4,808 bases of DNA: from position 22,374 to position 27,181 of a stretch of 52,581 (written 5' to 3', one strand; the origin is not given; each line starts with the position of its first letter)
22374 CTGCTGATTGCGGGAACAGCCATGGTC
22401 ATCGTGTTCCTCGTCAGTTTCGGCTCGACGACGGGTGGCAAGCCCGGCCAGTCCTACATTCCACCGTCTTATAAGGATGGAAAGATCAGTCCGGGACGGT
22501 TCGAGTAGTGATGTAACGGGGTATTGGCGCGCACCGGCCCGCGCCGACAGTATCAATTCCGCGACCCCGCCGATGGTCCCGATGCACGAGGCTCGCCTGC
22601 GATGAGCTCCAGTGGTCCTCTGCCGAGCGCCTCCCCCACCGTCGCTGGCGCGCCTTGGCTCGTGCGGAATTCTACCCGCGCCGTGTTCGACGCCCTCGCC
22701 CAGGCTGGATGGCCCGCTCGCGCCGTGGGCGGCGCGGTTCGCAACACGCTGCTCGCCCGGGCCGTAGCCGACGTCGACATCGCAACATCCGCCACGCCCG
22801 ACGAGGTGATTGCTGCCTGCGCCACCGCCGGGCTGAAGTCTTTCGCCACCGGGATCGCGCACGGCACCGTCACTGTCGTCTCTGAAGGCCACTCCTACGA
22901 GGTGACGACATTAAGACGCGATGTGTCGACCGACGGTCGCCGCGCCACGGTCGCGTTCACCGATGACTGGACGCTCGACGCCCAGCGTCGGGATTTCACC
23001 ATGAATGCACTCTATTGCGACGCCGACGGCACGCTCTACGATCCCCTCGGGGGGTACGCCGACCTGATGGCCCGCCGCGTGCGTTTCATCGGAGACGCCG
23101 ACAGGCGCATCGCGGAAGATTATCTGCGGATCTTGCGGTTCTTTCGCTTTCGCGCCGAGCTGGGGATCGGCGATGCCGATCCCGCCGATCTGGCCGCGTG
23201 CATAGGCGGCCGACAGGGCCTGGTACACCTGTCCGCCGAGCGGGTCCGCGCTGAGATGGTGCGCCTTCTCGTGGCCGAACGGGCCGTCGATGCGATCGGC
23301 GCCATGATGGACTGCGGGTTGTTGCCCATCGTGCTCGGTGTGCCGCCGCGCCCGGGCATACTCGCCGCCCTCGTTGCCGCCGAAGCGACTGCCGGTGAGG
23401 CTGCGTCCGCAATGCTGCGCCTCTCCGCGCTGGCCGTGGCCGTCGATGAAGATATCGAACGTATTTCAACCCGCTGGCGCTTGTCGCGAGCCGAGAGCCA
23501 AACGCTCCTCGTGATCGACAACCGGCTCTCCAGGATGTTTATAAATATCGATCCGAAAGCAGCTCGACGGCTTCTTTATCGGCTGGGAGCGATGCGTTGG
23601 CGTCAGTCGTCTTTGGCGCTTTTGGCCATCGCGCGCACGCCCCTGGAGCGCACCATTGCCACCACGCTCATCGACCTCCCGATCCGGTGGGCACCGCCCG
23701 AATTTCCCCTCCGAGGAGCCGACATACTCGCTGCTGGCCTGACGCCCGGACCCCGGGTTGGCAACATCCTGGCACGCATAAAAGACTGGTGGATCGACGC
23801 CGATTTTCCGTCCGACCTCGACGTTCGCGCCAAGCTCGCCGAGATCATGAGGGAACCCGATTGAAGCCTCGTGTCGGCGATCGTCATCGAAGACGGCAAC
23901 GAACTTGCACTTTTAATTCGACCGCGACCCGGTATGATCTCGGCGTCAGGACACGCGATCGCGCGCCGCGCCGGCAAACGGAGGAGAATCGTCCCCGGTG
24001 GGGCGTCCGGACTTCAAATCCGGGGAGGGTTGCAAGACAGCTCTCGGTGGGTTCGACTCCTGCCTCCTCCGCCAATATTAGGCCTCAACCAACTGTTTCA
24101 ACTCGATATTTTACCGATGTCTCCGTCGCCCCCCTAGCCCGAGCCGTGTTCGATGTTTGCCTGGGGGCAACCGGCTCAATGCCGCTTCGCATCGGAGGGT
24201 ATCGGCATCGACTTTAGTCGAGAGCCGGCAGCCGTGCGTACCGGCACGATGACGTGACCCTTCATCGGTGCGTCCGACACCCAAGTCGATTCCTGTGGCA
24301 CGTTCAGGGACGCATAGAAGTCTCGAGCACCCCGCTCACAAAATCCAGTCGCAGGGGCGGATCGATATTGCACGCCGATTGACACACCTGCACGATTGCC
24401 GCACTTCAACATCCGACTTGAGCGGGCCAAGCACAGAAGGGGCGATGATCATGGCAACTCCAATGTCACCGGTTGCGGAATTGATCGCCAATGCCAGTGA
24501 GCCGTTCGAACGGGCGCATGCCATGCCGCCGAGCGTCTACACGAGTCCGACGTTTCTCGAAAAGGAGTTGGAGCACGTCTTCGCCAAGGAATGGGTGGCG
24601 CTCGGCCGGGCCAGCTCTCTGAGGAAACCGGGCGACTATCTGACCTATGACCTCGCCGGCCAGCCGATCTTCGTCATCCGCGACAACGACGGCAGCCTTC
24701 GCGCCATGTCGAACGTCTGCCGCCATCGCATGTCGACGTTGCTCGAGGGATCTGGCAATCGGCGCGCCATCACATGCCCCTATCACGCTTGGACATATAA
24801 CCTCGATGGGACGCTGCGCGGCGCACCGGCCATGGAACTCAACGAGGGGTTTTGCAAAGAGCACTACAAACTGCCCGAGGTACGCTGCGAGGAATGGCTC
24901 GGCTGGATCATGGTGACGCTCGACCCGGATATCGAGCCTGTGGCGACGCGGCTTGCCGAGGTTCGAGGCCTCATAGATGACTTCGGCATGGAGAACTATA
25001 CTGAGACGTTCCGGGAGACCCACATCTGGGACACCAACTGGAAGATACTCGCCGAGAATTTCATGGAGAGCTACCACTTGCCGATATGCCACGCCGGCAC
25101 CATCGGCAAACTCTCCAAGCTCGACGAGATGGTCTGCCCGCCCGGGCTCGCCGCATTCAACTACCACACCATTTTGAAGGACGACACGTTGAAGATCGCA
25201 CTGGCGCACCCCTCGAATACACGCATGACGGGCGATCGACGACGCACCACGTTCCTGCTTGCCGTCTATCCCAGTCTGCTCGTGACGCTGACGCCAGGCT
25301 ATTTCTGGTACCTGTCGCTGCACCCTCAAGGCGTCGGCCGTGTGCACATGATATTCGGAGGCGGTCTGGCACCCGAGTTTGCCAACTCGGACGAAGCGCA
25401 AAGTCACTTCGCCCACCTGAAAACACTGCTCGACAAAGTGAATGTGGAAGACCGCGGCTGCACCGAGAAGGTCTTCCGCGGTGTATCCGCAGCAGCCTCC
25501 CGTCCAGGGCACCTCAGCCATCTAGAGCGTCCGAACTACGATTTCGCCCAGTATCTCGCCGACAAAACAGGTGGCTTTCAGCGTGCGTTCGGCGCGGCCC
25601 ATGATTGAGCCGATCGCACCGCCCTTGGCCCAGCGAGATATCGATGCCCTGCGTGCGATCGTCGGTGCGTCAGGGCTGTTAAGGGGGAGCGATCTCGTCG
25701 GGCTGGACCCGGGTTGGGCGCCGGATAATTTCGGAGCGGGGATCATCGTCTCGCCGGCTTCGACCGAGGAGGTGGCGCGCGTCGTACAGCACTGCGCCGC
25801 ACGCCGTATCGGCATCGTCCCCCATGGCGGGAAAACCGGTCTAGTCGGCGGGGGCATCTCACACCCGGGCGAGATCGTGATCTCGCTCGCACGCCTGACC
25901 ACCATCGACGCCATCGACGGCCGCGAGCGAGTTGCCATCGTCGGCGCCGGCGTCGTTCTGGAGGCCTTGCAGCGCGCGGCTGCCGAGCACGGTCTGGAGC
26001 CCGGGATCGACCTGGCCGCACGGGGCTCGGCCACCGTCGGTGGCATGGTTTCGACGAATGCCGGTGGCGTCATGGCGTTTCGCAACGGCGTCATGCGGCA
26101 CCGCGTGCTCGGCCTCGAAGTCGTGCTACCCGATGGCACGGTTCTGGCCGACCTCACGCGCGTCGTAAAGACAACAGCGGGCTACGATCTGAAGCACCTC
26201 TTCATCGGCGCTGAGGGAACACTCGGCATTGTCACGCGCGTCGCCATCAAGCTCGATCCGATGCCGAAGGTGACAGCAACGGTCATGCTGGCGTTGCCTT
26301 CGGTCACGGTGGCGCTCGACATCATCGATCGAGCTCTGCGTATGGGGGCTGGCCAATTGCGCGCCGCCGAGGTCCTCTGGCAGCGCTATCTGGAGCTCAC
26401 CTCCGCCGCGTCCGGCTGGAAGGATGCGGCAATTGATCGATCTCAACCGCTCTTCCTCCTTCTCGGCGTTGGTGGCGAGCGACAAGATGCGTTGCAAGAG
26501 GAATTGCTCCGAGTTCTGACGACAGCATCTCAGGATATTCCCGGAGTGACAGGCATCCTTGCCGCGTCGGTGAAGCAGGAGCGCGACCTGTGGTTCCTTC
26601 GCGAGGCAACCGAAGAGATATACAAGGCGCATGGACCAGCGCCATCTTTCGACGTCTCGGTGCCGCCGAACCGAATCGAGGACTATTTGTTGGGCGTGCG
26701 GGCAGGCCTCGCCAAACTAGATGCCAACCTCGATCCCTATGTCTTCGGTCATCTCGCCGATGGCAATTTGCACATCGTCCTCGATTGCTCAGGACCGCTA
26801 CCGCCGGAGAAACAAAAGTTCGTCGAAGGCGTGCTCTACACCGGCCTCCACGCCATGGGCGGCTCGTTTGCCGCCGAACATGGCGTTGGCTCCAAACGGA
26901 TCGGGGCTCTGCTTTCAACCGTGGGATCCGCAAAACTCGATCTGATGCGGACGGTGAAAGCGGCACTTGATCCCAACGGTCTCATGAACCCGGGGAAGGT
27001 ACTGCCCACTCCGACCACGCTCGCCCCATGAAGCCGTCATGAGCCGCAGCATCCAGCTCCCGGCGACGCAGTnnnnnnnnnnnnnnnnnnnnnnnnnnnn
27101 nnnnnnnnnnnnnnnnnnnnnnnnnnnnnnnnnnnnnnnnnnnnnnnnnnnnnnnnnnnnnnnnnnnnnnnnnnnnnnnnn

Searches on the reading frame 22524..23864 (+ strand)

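Call 32: search_protein_families(library=pfam, proteins=[window:22524-23864:+], max_evalue=0.0001)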
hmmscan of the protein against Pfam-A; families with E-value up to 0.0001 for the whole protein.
window:22524-23864:+ (446 aa): 2 families
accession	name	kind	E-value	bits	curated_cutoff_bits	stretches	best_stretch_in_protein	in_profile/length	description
PF01743.26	PolyA_pol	-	4.3e-29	101.8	23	1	66-187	2-126/126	Poly A polymerase head domain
PF12627.12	PolyA_pol_RNAbd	-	3.1e-06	27.3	22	1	233-271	19-57/64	Probable RNA and SrmB- binding site of polymerase A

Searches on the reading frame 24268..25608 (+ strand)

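Call 14: search_protein_families(library=pfam, proteins=[window:24268-25608:+], max_evalue=0.0001)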
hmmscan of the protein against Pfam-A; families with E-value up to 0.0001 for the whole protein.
window:24268-25608:+ (446 aa): 2 families
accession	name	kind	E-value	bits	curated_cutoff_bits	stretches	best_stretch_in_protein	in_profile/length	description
PF00355.32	Rieske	-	1.5e-21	76.6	20.3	1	108-190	1-82/88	Rieske [2Fe-2S] domain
PF00848.25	Ring_hydroxyl_A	-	4.1e-20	73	24.9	1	243-434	3-206/208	Ring hydroxylating alpha subunit (catalytic domain)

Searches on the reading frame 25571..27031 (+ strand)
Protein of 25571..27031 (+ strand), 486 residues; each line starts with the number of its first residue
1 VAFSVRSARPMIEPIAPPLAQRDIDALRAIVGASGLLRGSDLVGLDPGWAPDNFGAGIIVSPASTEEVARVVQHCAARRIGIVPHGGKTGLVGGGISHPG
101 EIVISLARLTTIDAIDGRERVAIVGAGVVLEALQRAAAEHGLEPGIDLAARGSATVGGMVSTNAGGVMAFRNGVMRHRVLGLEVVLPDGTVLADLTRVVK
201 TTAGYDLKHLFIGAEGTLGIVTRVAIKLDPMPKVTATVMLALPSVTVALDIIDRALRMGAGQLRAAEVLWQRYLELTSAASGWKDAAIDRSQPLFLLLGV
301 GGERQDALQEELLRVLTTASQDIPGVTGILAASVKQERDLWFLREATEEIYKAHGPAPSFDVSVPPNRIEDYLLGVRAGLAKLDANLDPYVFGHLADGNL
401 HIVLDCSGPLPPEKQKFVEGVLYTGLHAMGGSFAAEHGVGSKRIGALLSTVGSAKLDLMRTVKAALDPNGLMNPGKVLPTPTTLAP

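Call 14: search_protein_families(library=pfam, proteins=[window:25571-27031:+], max_evalue=0.0001)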
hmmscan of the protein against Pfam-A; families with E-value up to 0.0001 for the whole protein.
window:25571-27031:+ (486 aa): 2 families
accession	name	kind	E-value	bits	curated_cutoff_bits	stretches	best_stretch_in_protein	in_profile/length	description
PF02913.24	FAD-oxidase_C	-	6.6e-40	137.8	21.2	1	232-477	2-248/248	FAD linked oxidases, C-terminal domain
PF01565.28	FAD_binding_4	-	8.9e-34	116.6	26.4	1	58-192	3-136/139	FAD binding domain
